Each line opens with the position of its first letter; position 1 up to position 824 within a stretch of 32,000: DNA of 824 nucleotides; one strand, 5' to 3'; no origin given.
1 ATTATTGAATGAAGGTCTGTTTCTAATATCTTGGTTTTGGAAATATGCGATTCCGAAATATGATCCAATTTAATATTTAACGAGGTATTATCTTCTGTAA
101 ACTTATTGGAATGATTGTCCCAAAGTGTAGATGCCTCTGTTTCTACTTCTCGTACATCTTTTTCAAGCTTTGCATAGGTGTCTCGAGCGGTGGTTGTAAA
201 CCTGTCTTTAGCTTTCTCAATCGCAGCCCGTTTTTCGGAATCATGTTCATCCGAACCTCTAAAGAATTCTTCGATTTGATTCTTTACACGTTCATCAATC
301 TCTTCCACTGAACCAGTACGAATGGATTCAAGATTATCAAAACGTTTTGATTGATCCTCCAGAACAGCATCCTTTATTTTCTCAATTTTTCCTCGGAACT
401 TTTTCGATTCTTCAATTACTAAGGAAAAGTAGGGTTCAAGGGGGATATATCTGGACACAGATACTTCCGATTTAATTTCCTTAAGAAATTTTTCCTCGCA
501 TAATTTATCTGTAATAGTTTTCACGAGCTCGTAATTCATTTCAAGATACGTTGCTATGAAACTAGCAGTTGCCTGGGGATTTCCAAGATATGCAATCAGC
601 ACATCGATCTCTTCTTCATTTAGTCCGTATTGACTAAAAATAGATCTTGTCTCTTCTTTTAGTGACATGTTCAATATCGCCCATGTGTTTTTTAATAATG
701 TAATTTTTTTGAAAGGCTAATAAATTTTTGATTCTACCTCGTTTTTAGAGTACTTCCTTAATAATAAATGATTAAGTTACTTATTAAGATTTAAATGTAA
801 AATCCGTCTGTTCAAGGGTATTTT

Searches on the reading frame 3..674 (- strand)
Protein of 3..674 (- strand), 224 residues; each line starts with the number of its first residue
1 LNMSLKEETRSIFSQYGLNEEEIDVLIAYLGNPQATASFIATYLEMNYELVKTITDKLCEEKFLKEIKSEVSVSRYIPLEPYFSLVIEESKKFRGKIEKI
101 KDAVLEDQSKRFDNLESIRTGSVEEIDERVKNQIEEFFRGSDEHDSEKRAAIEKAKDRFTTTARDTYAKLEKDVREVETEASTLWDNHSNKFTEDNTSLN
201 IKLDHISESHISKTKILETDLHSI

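Call 14: search_protein_families(library=pfam, proteins=[window:3-674:-], max_evalue=0.01)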
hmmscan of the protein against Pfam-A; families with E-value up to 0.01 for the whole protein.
window:3-674:- (224 aa): 3 families
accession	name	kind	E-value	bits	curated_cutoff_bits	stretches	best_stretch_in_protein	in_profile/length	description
PF01978.25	TrmB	-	0.00045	20.4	25.6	1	15-79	3-67/68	Sugar-specific transcriptional regulator TrmB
PF14643.11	DUF4455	-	0.00089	18.4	30.4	1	91-222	266-393/469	Domain of unknown function (DUF4455)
PF08663.15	HalX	-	0.0033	18.2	23.2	1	147-188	17-58/68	HalX domain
